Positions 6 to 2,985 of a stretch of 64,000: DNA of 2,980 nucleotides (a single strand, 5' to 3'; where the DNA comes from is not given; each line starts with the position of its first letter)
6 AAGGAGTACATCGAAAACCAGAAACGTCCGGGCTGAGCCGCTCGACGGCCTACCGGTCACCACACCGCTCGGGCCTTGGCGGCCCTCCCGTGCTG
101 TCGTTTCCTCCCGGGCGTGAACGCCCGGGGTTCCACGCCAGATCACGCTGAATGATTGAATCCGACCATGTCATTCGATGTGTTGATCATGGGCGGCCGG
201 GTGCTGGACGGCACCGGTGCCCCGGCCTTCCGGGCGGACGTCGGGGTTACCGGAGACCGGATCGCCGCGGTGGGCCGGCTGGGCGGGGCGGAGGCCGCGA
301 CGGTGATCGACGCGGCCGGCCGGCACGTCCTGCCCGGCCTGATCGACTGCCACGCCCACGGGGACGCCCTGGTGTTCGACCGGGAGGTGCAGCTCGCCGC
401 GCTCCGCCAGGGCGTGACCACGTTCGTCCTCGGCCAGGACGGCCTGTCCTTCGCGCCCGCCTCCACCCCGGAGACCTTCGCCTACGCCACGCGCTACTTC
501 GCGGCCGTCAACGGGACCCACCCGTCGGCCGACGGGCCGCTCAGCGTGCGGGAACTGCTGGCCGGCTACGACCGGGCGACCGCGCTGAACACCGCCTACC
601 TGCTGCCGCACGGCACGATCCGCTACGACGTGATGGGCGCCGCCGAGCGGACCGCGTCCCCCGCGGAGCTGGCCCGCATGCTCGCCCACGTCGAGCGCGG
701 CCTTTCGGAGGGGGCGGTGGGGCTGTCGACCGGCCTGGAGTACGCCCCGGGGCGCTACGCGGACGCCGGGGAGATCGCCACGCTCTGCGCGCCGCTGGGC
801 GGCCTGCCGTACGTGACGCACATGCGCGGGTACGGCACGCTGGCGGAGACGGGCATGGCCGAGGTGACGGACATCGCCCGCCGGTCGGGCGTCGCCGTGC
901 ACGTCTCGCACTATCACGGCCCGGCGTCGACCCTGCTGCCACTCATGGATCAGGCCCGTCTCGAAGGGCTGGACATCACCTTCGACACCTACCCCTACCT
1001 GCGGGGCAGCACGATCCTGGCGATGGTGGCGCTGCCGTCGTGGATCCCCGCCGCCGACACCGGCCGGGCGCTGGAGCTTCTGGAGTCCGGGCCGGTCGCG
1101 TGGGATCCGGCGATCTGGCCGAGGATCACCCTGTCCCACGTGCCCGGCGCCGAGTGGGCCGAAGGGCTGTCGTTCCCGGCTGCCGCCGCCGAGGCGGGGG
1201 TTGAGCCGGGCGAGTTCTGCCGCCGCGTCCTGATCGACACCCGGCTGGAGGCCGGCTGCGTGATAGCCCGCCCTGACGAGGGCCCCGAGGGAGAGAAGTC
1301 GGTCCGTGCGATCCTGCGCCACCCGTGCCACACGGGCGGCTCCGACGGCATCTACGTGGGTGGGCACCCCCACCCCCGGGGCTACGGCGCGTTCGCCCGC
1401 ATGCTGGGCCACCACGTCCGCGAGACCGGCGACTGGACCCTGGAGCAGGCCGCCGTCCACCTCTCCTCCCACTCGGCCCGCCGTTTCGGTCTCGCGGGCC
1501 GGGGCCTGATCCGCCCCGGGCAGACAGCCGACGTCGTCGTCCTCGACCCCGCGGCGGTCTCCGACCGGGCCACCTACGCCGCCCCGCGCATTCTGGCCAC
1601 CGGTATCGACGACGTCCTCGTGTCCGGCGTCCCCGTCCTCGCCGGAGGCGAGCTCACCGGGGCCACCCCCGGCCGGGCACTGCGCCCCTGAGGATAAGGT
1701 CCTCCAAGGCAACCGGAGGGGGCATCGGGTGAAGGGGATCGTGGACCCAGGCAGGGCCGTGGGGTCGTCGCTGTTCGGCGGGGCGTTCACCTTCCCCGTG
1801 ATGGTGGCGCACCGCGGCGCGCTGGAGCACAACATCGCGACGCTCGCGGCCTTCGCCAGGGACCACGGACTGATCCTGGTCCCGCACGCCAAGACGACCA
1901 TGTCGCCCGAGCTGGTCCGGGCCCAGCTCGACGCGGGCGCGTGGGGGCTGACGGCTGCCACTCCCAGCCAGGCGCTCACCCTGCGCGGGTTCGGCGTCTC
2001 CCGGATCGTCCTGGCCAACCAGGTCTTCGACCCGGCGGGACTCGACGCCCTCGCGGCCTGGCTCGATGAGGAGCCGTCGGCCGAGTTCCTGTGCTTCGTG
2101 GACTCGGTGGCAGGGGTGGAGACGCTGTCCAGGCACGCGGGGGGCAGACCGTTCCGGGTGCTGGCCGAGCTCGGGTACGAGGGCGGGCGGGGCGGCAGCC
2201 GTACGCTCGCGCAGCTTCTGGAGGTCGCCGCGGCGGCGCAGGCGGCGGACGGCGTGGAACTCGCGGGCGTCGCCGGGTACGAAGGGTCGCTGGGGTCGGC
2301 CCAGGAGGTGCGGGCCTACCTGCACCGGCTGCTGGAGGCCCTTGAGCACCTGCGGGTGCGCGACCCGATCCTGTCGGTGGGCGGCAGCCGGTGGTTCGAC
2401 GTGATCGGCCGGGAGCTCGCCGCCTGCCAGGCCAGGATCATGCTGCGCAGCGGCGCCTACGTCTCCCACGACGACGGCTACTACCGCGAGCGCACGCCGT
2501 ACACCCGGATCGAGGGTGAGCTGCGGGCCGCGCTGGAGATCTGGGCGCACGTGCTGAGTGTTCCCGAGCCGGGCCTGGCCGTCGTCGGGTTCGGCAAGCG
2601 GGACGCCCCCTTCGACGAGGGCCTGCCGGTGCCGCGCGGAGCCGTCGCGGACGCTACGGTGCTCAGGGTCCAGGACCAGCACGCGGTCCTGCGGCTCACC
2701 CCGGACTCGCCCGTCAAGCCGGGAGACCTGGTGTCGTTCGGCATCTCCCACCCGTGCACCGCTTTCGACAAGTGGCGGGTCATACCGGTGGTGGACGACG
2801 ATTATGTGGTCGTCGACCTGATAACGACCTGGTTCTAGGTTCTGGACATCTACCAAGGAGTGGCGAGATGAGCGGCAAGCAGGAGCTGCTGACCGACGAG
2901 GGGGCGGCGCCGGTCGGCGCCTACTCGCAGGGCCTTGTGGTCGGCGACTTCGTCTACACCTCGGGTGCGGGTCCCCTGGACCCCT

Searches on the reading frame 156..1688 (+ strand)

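Call 47: search_protein_families(library=pfam, proteins=[window:156-1688:+], max_evalue=0.00001)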
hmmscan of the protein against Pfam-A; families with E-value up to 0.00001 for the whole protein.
window:156-1688:+ (511 aa): 2 families
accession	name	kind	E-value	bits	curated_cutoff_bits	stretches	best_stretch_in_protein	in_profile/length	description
PF07969.17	Amidohydro_3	-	3.2e-25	90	29.7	2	381-494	357-471/472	Amidohydrolase family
PF01979.26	Amidohydro_1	-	3.7e-07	30.2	25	0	414-491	270-342/345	Amidohydrolase family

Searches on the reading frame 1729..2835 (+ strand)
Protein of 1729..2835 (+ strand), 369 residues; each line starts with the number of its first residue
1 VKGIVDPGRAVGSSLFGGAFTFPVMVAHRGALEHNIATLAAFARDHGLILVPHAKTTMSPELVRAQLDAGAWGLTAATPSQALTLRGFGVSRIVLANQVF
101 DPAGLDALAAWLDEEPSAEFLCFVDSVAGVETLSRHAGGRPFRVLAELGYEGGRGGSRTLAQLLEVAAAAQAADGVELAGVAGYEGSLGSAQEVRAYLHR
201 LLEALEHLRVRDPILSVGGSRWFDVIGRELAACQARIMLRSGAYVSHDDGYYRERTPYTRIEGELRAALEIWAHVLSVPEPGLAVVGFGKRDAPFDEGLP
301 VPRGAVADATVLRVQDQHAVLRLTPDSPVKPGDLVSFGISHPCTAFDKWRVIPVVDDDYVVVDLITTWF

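Call 47: search_protein_families(library=pfam, proteins=[window:1729-2835:+], max_evalue=0.00001)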
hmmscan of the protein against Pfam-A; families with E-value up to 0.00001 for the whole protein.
window:1729-2835:+ (369 aa): 2 families
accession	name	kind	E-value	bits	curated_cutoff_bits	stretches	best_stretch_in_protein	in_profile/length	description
PF14031.13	D-ser_dehydrat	-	1.2e-17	64.8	22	1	268-355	1-97/97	Putative serine dehydratase domain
PF01168.26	Ala_racemase_N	-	8.1e-15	55.6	24.1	1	29-220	3-196/220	Alanine racemase, N-terminal domain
